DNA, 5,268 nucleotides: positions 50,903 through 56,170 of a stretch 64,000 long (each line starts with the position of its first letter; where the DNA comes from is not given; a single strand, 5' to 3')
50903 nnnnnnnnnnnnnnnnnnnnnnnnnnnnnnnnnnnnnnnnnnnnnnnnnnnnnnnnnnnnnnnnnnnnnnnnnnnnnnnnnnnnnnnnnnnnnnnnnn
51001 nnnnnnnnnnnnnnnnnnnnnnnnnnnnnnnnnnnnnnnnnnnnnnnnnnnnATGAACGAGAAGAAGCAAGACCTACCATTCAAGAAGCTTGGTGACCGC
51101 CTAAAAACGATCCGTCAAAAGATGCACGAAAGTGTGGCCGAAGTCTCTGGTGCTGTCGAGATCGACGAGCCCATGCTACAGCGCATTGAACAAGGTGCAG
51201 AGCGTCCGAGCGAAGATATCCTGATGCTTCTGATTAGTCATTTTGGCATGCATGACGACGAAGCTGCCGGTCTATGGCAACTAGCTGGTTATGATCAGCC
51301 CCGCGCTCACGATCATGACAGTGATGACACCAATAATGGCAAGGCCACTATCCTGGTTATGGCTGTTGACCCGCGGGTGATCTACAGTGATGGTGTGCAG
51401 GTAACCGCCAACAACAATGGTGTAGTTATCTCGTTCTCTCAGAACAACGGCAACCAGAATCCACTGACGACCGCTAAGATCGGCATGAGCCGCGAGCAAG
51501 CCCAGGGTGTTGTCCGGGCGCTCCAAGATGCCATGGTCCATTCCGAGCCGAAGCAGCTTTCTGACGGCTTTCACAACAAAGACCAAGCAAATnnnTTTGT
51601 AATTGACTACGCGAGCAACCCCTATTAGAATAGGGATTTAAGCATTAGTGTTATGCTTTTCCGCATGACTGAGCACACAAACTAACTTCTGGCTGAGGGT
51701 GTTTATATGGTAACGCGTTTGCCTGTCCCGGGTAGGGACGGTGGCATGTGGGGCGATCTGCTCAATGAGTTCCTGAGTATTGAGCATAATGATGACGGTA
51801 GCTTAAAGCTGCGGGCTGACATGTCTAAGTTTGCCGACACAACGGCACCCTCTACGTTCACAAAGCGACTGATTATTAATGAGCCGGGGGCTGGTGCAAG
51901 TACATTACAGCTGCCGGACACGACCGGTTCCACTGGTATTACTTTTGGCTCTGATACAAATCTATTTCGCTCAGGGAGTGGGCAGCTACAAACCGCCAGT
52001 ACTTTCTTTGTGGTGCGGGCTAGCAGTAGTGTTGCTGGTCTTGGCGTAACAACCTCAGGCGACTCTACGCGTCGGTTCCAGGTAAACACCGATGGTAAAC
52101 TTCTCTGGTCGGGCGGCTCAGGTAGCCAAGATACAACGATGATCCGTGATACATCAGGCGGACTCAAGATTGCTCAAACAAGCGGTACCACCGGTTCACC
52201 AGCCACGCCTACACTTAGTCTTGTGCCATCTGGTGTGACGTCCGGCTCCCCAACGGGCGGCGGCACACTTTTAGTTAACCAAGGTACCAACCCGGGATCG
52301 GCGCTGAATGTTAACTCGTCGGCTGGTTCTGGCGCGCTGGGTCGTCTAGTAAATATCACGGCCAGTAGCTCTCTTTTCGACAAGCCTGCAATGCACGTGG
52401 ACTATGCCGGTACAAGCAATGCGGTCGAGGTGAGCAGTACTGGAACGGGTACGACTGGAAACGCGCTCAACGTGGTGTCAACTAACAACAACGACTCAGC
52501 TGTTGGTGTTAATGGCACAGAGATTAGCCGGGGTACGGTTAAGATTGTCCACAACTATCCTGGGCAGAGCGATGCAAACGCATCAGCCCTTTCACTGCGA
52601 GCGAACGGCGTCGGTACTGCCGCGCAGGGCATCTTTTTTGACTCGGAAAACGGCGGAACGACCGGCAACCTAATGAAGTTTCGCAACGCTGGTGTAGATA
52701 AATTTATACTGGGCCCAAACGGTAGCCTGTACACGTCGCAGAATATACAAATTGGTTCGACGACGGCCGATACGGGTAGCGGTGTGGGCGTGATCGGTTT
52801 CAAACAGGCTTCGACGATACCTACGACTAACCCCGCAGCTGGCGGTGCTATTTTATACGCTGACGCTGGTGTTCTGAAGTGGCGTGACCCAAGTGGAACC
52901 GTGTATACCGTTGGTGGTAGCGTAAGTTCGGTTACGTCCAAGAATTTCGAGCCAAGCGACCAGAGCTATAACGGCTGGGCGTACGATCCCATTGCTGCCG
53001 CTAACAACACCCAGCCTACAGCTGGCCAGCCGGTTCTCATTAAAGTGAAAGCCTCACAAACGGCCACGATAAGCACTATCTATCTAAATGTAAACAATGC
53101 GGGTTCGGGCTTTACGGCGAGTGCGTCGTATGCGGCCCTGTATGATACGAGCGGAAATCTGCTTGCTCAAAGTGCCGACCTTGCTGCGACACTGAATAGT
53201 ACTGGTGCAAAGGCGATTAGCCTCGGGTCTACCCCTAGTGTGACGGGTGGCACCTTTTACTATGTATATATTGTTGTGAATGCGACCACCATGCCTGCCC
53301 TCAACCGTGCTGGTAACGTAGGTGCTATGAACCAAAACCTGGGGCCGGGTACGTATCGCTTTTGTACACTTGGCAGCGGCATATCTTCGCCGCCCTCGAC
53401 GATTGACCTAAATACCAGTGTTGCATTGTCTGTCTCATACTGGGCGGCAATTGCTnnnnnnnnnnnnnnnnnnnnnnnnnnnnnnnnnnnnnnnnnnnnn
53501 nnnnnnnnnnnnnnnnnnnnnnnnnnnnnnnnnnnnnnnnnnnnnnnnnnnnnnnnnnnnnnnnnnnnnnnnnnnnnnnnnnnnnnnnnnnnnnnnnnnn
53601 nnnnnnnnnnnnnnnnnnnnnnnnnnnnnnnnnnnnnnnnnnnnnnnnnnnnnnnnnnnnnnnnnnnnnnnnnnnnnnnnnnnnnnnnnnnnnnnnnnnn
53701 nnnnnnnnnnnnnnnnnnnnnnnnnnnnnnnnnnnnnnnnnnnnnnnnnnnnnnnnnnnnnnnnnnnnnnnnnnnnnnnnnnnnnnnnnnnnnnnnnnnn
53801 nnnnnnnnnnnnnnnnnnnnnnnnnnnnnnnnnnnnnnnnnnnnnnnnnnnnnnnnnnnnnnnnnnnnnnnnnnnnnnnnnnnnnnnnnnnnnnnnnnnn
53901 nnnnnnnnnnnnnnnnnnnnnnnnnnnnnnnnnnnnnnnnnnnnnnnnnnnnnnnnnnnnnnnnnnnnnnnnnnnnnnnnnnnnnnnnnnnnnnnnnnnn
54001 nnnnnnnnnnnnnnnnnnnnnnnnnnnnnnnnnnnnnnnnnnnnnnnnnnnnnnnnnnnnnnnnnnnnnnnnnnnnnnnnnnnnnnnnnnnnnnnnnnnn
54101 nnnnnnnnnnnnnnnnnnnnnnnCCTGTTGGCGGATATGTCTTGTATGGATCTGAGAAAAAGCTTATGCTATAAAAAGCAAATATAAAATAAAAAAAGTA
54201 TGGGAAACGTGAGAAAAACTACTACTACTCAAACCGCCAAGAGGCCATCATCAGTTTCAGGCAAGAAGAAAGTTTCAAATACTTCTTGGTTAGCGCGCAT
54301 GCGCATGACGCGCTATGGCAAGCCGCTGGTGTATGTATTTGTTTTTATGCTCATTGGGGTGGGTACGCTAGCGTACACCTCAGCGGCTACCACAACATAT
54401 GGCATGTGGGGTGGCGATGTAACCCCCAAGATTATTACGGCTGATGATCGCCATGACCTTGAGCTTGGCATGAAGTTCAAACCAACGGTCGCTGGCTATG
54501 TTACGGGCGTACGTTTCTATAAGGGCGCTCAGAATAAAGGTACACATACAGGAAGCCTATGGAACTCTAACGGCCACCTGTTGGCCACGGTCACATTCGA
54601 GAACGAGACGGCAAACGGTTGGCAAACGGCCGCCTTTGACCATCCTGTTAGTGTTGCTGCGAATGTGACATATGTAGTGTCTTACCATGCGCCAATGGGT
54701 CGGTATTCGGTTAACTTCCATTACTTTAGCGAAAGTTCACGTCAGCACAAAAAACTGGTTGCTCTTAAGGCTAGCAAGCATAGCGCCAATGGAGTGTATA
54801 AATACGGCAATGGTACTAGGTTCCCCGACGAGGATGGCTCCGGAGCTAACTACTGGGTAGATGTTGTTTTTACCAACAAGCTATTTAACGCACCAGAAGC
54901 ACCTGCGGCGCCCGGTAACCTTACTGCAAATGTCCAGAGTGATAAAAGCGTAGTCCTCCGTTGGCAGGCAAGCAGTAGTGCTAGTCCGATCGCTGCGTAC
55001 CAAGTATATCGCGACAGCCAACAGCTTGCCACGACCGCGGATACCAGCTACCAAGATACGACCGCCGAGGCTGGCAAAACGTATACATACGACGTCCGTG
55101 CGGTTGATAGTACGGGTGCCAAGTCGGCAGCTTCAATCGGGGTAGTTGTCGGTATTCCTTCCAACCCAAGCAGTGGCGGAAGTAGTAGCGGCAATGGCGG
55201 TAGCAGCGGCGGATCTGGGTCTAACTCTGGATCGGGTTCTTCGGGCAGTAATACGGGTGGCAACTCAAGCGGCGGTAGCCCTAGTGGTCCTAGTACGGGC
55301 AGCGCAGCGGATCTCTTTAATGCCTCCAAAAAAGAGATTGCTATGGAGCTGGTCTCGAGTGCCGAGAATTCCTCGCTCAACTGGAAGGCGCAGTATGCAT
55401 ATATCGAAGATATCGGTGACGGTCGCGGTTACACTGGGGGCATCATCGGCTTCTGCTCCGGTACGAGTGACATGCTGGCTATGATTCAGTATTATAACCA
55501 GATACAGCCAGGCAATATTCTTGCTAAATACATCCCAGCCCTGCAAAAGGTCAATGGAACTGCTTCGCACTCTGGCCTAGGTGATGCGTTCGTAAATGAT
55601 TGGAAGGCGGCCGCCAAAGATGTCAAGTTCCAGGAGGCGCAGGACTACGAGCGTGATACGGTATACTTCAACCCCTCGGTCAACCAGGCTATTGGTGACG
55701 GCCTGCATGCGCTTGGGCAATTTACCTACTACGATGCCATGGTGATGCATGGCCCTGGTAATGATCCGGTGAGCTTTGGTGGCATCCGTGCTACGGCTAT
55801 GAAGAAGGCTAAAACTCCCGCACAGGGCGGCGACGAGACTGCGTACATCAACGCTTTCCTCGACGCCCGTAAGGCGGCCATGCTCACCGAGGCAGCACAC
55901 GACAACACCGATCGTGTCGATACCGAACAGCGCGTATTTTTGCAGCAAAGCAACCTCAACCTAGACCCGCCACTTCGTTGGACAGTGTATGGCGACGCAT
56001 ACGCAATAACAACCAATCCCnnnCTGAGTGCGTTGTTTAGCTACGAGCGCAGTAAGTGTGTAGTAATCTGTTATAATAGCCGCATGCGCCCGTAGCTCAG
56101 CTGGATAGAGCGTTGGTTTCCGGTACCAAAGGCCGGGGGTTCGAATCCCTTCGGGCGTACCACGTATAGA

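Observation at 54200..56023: DUF4082-Fn3-GH46 chitosanase, apparently of actinobacterial origin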

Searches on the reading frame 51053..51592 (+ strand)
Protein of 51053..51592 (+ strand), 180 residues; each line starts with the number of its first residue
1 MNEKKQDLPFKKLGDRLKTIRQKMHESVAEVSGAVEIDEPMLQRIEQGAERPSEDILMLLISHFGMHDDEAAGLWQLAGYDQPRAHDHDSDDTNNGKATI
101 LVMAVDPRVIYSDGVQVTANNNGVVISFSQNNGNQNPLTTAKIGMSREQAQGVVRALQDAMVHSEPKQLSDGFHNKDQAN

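Call 19: search_protein_families(library=pfam, proteins=[window:51053-51592:+], max_evalue=0.001)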
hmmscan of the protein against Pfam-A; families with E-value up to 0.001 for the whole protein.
window:51053-51592:+ (180 aa): 1 family
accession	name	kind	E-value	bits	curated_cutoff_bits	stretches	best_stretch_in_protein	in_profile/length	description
PF13560.12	HTH_31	-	4e-06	27.5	27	1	13-72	2-62/64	Helix-turn-helix domain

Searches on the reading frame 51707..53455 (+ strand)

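Call 19: search_protein_families(library=pfam, proteins=[window:51707-53455:+], max_evalue=0.001)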
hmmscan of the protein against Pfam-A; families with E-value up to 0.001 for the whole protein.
window:51707-53455:+ (583 aa): 1 family
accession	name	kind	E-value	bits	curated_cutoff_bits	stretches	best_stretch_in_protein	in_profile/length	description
PF07212.18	Hyaluronidase_1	-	8.1e-33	114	27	1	211-342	26-160/161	Hyaluronidase protein (HylP)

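Call 96: search_protein_families(library=phrogs, proteins=[window:51707-53455:+], max_evalue=0.001)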
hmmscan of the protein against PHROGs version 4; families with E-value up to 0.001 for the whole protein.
window:51707-53455:+ (583 aa): 1 family
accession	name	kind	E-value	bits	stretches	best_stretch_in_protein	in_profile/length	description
phrog_2332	-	other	3.1e-25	90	1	162-350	112-309/343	hyaluronidase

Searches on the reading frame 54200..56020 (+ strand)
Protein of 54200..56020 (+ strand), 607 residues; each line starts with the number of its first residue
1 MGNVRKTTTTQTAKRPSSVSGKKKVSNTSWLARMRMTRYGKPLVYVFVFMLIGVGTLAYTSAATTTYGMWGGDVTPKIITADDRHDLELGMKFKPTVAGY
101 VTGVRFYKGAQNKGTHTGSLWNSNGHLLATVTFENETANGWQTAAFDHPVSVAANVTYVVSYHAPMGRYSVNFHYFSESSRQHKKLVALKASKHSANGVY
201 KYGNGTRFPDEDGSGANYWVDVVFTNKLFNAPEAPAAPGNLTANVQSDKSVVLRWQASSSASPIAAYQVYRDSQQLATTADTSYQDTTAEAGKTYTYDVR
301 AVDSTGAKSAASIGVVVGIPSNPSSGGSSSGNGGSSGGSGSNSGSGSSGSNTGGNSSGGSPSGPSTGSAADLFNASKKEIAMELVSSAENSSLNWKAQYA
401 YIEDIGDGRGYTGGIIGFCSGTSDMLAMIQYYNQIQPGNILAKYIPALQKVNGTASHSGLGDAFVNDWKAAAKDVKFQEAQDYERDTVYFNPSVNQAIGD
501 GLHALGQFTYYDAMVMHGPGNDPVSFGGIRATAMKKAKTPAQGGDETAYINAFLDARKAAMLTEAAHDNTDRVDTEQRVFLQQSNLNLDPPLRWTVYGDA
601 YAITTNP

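Call 4: search_protein_families(library=pfam, proteins=[window:54200-56020:+], max_evalue=0.01)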
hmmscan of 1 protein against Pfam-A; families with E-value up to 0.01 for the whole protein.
window:54200-56020:+ (607 aa): 4 families
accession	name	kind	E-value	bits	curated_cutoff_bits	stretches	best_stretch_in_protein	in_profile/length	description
PF01374.23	Glyco_hydro_46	-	1.2e-93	313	27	1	383-592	1-210/210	Glycosyl hydrolase family 46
PF13313.11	DUF4082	-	1.7e-51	174.4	28.4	1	74-220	2-143/143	Domain of unknown function (DUF4082)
PF00041.27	fn3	-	7.3e-08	33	25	1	237-308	2-75/84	Fibronectin type III domain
PF18370.7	RGI_lyase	-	1.1e-05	26.1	27.8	1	245-303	13-72/86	Rhamnogalacturonan I lyases beta-sheet domain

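Call 5: search_solved_structures(query=window:54200-56020:+, show_alignments=2)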
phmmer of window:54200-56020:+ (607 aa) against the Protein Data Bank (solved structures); distinct sequences matched with E-value up to 0.001: 18.
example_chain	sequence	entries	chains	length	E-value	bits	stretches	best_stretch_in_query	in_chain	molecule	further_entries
1chk_A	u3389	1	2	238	4.4e-120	405.4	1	370-604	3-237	CHITOSANASE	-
4ily_A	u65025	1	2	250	9.9e-98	331.6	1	368-603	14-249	Chitosanase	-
4olt_A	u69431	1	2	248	2.1e-87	297.6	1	359-603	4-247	Chitosanase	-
4qwp_A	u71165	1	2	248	2.6e-86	293.9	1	359-603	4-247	Chitosanase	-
7c6c_A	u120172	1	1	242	7.3e-35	124.1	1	374-593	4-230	Chitosanase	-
7c6d_A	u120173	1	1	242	3.8e-34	121.7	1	375-593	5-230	Chitosanase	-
6lwu_A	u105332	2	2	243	1.4e-31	113.2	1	377-603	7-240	chitosanase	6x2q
8pn5_A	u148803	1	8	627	2.6e-08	36.4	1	232-312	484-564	DUF3472 domain-containing protein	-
8pn3_A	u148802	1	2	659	2.7e-08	36.3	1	232-312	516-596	DUF3472 domain-containing protein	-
8pmu_A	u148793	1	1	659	2.7e-08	36.3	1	232-312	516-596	DUF3472 domain-containing protein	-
9n7g_A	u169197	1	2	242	2.6e-07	33.1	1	234-362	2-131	Protein S100-A7 FN3 chimera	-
9ot8_A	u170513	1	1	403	1e-06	31.1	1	234-372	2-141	FN3con-9 - FN3con-41 fusion,Galectin-3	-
7xh0_A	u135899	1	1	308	1.4e-06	30.7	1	380-423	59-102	Chitosanase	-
1k85_A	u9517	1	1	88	1.6e-06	30.5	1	234-317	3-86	CHITINASE A1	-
2d05_A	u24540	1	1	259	3e-05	26.3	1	381-423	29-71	Chitosanase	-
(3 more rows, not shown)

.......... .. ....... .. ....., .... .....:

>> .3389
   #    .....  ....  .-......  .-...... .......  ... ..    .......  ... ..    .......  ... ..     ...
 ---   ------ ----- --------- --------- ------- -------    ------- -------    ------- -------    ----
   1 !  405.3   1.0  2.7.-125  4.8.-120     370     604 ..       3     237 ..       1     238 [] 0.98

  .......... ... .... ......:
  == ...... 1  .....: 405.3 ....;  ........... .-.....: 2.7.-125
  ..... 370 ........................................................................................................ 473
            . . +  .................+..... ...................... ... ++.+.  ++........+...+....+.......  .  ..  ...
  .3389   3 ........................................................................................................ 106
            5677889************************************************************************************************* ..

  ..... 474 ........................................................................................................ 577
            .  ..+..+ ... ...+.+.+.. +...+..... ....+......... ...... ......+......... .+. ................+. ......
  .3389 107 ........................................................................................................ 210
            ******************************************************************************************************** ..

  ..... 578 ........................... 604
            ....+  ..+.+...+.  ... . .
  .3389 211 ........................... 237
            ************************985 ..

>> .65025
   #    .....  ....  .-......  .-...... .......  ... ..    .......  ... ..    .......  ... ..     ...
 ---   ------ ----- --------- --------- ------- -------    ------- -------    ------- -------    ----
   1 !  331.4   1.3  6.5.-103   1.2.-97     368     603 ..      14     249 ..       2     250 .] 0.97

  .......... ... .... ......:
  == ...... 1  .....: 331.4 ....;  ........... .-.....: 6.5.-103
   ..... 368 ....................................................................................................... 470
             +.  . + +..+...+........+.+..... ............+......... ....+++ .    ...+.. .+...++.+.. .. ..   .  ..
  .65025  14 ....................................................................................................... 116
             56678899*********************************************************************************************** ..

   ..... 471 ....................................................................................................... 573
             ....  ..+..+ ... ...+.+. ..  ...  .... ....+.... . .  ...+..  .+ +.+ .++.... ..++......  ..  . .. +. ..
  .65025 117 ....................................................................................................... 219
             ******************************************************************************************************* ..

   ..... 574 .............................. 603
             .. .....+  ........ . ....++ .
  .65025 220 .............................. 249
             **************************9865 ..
